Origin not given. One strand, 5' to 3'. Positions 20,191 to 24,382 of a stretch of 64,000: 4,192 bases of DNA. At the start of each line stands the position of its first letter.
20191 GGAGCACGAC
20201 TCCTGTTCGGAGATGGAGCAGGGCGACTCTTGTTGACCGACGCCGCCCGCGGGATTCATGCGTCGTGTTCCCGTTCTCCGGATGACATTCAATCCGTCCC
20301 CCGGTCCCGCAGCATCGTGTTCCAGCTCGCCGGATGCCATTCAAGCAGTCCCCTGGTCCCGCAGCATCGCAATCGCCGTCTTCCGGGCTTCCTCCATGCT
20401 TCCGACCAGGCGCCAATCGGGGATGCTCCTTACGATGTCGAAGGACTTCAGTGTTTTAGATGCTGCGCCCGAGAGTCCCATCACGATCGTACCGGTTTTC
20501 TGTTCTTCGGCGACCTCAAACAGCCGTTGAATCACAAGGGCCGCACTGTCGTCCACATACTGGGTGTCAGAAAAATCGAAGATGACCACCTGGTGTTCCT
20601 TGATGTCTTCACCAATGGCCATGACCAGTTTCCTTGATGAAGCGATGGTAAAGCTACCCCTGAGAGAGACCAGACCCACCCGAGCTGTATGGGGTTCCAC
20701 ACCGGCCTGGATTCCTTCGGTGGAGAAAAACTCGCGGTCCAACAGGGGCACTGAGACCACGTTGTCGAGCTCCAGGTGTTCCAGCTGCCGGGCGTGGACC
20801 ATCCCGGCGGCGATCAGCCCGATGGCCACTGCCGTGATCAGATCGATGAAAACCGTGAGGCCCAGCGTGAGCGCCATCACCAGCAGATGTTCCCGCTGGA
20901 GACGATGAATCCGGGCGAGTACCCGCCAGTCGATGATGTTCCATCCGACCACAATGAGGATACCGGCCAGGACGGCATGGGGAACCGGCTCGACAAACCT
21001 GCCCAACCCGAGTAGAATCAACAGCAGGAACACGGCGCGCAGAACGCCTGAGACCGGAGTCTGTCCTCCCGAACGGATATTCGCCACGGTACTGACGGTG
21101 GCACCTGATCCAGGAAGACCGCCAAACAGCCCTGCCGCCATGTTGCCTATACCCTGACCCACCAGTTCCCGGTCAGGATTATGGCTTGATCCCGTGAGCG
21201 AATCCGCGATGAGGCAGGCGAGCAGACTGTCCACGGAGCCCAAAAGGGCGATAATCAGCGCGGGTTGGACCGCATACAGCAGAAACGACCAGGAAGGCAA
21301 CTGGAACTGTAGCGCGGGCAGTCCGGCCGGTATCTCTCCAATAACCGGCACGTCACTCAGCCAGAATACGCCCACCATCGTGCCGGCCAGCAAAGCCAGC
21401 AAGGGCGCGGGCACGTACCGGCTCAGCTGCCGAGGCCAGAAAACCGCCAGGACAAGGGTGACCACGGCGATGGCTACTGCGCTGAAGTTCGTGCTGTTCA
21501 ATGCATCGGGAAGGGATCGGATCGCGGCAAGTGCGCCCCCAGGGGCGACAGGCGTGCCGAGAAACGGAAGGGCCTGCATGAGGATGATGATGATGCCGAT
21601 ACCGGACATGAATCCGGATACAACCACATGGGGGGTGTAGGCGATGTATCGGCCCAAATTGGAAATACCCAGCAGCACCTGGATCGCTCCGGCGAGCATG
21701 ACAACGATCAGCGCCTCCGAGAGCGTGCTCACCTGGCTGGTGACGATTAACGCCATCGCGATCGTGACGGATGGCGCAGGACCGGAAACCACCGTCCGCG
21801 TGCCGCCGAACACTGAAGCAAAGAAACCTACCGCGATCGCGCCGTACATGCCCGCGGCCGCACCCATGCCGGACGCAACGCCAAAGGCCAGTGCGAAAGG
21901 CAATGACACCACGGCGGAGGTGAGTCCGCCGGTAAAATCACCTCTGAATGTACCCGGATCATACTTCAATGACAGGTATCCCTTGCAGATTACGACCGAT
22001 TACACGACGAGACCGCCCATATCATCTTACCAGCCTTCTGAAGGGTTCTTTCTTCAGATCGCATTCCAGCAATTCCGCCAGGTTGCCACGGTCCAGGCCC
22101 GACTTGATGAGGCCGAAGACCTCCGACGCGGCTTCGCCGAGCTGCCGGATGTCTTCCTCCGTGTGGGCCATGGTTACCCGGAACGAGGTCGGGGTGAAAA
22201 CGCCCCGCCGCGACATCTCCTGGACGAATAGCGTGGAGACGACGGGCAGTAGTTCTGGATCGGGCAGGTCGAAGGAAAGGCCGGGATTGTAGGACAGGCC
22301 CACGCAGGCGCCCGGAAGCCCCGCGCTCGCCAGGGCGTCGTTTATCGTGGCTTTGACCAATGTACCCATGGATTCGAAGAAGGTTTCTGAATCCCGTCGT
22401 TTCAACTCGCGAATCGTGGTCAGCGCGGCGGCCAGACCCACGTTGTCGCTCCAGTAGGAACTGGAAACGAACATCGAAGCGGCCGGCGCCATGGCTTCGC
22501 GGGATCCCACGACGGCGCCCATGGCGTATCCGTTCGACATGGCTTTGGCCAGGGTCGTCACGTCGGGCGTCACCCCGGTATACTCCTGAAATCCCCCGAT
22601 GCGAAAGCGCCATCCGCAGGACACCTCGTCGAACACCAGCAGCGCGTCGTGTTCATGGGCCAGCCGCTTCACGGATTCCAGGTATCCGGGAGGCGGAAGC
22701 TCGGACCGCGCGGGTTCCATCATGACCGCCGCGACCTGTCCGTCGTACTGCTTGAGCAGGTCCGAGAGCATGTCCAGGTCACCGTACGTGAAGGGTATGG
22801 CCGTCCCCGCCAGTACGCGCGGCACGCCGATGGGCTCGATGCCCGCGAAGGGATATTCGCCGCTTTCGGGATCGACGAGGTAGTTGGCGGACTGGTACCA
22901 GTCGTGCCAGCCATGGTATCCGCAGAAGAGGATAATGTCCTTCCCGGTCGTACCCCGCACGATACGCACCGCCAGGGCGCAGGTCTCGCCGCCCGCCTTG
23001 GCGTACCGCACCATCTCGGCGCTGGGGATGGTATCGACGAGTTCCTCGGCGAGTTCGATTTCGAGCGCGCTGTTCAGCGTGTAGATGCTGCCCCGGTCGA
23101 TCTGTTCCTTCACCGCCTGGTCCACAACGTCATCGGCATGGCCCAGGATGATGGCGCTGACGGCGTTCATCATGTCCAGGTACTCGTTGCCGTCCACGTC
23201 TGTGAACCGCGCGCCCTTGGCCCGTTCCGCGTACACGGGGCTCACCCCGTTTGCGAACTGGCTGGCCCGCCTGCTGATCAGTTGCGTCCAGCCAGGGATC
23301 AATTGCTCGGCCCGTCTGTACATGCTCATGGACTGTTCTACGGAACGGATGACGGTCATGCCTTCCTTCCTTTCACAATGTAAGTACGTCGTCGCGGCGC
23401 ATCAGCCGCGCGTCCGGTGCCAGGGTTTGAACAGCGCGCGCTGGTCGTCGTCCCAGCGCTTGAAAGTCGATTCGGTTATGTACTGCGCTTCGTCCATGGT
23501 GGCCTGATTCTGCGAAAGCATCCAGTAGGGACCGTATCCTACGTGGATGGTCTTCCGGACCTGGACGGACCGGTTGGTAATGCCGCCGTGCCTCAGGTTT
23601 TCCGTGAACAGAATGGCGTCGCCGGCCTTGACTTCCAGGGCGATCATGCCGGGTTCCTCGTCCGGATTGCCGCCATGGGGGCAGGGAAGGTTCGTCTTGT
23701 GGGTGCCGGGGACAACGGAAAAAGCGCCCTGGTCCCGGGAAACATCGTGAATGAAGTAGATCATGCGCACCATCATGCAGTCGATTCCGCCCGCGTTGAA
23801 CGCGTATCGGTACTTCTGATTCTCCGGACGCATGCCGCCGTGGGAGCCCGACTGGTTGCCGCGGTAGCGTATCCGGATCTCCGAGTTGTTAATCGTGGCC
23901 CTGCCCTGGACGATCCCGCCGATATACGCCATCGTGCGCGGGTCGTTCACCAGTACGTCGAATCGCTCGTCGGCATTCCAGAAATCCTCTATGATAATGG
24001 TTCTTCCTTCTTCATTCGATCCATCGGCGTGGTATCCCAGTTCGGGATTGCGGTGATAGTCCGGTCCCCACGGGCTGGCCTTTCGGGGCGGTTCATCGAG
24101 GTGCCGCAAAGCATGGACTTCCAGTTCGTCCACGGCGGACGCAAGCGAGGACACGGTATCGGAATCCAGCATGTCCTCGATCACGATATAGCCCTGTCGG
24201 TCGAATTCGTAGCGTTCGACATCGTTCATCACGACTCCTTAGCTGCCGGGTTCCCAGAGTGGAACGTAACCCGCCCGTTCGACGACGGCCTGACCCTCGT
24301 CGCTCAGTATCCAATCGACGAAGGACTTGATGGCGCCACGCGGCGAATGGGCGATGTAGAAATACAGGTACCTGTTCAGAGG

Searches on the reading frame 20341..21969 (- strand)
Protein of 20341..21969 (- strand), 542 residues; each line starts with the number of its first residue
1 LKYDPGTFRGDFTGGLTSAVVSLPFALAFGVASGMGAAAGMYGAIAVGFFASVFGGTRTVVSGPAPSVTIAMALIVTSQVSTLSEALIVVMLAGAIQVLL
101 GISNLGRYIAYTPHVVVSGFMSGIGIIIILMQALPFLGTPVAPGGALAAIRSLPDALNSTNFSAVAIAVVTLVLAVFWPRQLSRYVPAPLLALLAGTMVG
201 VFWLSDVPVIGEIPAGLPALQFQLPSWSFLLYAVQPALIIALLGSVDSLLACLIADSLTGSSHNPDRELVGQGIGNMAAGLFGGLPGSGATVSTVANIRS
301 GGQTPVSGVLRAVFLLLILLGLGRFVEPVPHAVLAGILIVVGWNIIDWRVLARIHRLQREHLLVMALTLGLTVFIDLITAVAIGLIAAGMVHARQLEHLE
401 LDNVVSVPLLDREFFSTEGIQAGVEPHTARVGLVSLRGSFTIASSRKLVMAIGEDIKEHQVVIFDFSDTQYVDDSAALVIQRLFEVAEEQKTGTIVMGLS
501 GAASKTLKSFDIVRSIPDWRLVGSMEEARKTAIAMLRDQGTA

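Call 72: search_protein_families(library=pfam, proteins=[window:20341-21969:-], max_evalue=0.0001)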
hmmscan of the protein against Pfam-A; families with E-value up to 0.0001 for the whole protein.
window:20341-21969:- (542 aa): 2 families
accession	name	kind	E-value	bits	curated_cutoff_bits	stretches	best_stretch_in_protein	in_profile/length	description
PF00916.26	Sulfate_transp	-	1.9e-81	274.2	23.2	1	8-368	1-380/380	Sulfate permease family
PF01740.26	STAS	-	1.2e-08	35.1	22.6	1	428-516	7-97/106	STAS domain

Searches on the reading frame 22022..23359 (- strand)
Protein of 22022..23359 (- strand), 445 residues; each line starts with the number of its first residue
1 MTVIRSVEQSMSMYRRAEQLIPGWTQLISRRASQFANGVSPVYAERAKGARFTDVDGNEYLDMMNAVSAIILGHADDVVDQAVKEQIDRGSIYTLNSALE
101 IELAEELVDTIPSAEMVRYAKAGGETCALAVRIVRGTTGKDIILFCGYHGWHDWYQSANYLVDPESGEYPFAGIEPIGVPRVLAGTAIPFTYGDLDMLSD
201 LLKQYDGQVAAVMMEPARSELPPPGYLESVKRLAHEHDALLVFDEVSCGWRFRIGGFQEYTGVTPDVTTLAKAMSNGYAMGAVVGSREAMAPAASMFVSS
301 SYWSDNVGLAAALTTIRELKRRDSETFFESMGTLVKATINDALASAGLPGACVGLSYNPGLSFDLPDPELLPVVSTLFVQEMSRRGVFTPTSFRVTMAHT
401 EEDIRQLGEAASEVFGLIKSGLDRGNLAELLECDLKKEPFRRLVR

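Call 72: search_protein_families(library=pfam, proteins=[window:22022-23359:-], max_evalue=0.0001)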
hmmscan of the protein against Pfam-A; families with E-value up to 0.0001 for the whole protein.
window:22022-23359:- (445 aa): 1 family
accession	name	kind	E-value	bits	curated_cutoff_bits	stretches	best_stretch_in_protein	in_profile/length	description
PF00202.27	Aminotran_3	-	5.9e-40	137.6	30.5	1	39-334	6-321/403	Aminotransferase class-III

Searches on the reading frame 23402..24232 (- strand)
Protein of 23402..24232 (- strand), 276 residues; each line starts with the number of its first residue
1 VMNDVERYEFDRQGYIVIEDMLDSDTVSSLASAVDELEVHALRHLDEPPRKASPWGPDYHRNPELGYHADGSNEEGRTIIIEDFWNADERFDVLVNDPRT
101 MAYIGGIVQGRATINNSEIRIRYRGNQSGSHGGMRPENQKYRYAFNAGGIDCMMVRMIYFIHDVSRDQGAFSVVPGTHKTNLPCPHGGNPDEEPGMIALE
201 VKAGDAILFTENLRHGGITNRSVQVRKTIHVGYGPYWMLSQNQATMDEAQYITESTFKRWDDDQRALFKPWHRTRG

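Call 72: search_protein_families(library=pfam, proteins=[window:23402-24232:-], max_evalue=0.0001)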
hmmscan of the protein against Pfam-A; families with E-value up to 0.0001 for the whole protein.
window:23402-24232:- (276 aa): 1 family
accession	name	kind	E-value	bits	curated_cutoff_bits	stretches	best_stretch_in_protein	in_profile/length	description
PF05721.19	PhyH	-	1.9e-15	58.2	22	1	10-227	1-212/213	Phytanoyl-CoA dioxygenase (PhyH)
